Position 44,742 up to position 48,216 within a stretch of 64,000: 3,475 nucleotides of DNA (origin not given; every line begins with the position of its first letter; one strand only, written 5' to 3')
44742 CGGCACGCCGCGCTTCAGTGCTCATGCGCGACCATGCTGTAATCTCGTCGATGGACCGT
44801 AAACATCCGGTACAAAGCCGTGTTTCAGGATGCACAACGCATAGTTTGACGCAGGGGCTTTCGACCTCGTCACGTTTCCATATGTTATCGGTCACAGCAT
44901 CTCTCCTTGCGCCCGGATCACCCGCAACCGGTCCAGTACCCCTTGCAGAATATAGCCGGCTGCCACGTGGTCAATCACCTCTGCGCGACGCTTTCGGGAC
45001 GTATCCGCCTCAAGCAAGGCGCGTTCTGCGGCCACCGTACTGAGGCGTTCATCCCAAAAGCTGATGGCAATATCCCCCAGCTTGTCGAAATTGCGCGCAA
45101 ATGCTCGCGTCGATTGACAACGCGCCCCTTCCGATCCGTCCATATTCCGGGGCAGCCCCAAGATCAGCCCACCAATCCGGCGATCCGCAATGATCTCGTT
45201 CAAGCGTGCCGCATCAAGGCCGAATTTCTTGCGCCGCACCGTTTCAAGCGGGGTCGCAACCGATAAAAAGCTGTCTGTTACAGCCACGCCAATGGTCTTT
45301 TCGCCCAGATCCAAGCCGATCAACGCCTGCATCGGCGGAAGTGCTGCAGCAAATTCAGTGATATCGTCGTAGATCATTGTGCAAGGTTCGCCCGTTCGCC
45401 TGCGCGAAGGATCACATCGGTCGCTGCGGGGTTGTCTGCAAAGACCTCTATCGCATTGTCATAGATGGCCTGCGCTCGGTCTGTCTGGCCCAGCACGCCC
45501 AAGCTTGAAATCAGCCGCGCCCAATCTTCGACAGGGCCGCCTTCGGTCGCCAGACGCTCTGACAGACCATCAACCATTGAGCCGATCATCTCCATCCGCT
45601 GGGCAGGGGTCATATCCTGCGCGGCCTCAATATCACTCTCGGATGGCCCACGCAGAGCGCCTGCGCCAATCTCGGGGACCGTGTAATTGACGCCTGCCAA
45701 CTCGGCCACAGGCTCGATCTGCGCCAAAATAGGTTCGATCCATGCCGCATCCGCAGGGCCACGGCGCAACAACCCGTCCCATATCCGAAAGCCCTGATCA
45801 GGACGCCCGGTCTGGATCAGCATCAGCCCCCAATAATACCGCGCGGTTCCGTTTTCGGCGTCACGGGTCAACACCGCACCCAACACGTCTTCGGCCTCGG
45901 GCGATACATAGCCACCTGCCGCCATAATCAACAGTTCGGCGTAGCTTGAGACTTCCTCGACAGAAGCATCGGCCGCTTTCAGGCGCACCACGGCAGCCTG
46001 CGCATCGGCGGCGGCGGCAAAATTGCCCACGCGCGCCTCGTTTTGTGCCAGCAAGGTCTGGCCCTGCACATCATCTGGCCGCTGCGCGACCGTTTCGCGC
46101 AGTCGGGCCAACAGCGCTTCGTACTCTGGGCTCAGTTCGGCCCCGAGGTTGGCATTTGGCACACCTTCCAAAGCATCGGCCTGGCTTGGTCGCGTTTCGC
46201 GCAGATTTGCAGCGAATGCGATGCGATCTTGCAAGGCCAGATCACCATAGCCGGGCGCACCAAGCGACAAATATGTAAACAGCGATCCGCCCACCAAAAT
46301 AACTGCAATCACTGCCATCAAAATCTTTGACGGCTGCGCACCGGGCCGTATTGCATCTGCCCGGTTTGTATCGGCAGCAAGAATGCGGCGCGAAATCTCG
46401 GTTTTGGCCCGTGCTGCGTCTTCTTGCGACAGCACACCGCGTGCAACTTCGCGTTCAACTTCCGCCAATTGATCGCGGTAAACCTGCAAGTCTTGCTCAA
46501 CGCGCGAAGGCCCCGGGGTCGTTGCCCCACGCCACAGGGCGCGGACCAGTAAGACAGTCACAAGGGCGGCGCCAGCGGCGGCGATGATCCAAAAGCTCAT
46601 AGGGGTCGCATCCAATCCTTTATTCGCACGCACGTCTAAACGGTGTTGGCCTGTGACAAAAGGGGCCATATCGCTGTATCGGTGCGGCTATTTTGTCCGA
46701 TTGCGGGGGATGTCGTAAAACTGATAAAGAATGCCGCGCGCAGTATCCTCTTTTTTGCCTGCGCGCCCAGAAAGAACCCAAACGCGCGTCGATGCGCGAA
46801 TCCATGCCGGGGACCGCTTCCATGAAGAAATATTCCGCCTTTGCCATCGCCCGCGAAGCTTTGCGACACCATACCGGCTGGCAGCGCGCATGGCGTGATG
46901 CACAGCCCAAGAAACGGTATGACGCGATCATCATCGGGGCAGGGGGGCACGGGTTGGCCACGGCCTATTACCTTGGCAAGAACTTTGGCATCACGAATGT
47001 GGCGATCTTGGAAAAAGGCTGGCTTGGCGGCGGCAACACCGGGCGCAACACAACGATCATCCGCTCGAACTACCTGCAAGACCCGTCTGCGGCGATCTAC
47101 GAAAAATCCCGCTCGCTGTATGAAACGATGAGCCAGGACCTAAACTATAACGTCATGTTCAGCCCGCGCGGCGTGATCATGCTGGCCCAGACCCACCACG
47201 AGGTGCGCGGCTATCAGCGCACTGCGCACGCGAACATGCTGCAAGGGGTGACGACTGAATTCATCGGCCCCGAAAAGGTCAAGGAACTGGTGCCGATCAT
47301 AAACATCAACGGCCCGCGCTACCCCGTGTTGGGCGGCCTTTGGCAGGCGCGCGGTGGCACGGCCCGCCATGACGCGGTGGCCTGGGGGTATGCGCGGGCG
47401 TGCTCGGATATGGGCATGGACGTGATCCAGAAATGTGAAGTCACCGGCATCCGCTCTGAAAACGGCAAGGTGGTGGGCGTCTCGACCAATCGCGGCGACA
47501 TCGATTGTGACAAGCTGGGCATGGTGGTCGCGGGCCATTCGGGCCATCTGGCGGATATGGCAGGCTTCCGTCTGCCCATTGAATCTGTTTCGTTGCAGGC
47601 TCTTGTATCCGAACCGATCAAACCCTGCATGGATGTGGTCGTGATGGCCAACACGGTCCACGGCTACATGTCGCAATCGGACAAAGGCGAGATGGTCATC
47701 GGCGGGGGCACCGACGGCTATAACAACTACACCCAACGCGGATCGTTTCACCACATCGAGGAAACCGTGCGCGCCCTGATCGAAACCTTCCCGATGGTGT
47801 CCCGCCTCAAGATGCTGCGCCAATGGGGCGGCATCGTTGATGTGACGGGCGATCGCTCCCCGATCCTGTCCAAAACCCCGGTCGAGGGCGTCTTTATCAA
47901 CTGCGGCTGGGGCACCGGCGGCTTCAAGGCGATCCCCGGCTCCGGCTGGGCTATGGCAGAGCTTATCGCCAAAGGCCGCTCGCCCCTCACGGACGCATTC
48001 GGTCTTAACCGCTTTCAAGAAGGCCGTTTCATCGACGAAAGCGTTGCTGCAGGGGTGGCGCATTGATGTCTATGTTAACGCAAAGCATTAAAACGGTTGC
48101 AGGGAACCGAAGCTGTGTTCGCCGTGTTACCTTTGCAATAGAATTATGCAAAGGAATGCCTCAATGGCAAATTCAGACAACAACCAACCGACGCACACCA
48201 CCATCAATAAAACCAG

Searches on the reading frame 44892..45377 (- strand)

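Call 18: search_protein_families(library=pfam, proteins=[window:44892-45377:-], max_evalue=0.001)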
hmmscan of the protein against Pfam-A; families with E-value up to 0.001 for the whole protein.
window:44892-45377:- (161 aa): 1 family
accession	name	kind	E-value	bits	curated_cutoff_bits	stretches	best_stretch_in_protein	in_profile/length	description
PF03652.20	RuvX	-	8.7e-41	139.9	29.2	1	18-149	2-133/134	Holliday junction resolvase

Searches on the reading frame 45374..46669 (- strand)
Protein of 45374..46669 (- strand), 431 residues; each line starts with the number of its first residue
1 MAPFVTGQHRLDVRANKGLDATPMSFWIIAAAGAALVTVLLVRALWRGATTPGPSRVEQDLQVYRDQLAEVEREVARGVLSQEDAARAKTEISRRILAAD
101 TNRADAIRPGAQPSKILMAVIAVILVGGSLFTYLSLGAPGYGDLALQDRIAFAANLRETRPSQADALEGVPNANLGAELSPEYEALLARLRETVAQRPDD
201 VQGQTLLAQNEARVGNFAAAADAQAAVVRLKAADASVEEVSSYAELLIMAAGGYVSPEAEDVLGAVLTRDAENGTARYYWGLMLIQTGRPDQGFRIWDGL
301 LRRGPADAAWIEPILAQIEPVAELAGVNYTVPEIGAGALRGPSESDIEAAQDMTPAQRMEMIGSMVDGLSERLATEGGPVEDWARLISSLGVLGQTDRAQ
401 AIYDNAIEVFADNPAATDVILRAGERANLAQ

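Call 18: search_protein_families(library=pfam, proteins=[window:45374-46669:-], max_evalue=0.001)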
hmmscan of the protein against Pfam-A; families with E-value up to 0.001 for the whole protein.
window:45374-46669:- (431 aa): 2 families
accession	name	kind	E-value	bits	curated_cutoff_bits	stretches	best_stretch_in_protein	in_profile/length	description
PF23914.1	TPR_CcmH_CycH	-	1.3e-10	41.8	42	1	182-307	31-154/158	Cytochrome c-type biogenesis protein H TPR domain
PF13428.12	TPR_14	-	2.4e-06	28.1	23.5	0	381-416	2-37/44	Tetratricopeptide repeat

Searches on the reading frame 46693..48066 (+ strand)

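Call 18: search_protein_families(library=pfam, proteins=[window:46693-48066:+], max_evalue=0.001)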
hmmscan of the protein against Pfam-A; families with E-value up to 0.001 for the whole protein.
window:46693-48066:+ (457 aa): 4 families
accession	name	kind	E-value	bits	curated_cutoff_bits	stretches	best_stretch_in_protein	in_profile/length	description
PF01266.30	DAO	-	8.5e-65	220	27.9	1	77-424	1-353/353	FAD dependent oxidoreductase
PF01946.23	Thi4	-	2.4e-05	24.1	26.2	1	75-122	17-63/235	Thi4 family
PF13738.12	Pyr_redox_3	-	0.00024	20.9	30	0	79-112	1-33/305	Pyridine nucleotide-disulphide oxidoreductase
PF13450.12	NAD_binding_8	-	0.00039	21.1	21.9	0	80-120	1-39/68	NAD(P)-binding Rossmann-like domain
